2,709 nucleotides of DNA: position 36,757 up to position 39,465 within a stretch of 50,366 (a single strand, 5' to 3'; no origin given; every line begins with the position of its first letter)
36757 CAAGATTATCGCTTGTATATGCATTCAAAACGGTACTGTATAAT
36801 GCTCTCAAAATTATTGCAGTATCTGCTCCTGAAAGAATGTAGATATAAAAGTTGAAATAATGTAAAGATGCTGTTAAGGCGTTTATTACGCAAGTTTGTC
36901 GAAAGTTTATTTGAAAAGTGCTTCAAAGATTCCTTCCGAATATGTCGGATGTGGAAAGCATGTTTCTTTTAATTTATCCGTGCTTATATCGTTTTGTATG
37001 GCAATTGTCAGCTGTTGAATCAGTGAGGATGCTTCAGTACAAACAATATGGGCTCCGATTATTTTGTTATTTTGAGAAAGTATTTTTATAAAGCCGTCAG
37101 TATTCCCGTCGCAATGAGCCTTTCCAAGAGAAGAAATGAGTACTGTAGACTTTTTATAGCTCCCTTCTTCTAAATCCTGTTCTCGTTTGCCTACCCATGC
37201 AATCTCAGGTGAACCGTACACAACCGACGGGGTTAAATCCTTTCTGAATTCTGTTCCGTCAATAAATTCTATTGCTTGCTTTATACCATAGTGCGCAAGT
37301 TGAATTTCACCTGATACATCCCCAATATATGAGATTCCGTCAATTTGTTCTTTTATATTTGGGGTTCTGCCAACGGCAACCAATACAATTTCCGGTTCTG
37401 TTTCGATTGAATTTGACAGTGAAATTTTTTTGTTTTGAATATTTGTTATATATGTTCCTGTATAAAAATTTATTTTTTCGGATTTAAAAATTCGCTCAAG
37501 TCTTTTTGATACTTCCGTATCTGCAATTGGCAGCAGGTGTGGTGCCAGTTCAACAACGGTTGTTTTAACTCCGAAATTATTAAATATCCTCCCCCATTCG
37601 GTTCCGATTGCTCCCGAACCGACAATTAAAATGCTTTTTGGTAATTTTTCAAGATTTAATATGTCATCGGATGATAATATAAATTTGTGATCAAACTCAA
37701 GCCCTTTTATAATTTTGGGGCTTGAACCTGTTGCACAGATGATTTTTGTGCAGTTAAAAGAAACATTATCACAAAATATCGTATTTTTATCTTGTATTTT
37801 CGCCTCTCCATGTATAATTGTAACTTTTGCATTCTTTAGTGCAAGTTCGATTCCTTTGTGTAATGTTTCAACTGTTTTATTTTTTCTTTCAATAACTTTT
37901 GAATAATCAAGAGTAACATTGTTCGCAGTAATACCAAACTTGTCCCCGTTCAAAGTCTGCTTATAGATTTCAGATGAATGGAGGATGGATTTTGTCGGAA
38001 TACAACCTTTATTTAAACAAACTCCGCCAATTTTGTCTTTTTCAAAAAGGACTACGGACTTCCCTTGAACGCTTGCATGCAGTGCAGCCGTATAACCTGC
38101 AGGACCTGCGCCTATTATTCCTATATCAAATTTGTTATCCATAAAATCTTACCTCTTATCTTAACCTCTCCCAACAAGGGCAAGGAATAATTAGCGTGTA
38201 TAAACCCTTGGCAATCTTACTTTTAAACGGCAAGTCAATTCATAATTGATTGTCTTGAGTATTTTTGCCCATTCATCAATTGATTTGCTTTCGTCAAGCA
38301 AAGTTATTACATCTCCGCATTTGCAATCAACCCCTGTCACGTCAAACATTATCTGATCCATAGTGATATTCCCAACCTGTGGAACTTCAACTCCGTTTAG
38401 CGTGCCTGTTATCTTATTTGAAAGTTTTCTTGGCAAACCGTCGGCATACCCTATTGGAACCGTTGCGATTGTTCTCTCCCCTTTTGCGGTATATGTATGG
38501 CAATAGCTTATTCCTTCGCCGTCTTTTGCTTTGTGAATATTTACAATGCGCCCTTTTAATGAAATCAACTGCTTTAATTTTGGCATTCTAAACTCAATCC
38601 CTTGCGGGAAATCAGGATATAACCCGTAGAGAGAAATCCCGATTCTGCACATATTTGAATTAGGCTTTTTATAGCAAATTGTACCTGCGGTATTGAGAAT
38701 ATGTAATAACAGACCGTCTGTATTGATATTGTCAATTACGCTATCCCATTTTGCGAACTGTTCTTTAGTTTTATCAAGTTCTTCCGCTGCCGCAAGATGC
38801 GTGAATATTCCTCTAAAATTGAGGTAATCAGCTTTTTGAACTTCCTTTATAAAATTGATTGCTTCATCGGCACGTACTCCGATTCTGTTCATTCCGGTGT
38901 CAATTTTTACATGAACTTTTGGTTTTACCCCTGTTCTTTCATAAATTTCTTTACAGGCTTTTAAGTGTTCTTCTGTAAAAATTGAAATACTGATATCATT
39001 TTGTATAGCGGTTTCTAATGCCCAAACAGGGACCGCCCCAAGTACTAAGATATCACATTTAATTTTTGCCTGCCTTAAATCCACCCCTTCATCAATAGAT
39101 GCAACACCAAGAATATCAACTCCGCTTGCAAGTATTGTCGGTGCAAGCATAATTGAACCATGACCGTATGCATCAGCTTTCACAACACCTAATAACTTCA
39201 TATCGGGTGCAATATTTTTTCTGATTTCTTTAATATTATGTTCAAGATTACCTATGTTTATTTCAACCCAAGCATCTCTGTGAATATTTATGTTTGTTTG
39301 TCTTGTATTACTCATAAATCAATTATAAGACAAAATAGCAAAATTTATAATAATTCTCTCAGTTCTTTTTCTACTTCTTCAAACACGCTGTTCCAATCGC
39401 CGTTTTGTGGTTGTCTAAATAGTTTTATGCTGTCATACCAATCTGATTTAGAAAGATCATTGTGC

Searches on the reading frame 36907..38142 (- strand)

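Call 9: search_protein_families(library=pfam, proteins=[window:36907-38142:-], max_evalue=0.001)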
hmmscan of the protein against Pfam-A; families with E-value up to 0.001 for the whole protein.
window:36907-38142:- (411 aa): 11 families
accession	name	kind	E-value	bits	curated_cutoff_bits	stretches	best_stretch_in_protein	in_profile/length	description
PF07992.20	Pyr_redox_2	-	9.9e-50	170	26.1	1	6-265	2-243/291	Pyridine nucleotide-disulphide oxidoreductase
PF02852.28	Pyr_redox_dim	-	3.3e-26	92.1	25.3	1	304-408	1-109/110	Pyridine nucleotide-disulphide oxidoreductase, dimerisation domain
PF00070.33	Pyr_redox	-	3e-18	66.5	22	1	171-239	2-70/82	Pyridine nucleotide-disulphide oxidoreductase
PF13450.12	NAD_binding_8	-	1.3e-06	29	21.9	1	9-42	1-35/68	NAD(P)-binding Rossmann-like domain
PF12831.13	FAD_oxidored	-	1.5e-06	28.2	27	1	6-49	1-45/416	FAD dependent oxidoreductase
PF02737.24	3HCDH_N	-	4.8e-06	27.1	22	1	171-236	2-63/180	3-hydroxyacyl-CoA dehydrogenase, NAD binding domain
PF13738.12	Pyr_redox_3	-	6e-06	26.1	30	1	9-264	2-272/305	Pyridine nucleotide-disulphide oxidoreductase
PF01494.25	FAD_binding_3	-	4.7e-05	23.2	22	0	5-36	2-33/349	FAD binding domain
PF01266.30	DAO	-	0.00011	22.4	27.9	1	6-39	1-35/353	FAD dependent oxidoreductase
PF00890.30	FAD_binding_2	-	0.00017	21.4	20.4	1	8-37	3-32/414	FAD binding domain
PF03486.20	HI0933_like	-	0.00028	20.8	50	1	6-37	2-33/244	HI0933-like protein Rossmann domain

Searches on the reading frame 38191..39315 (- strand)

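Call 9: search_protein_families(library=pfam, proteins=[window:38191-39315:-], max_evalue=0.001)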
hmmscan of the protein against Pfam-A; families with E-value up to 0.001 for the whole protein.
window:38191-39315:- (374 aa): 2 families
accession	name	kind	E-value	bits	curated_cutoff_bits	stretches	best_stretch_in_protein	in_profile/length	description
PF01168.26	Ala_racemase_N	-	4.5e-63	213.3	24.1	1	19-234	1-220/220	Alanine racemase, N-terminal domain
PF00842.27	Ala_racemase_C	-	4.8e-40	136.5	25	1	251-372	2-127/127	Alanine racemase, C-terminal domain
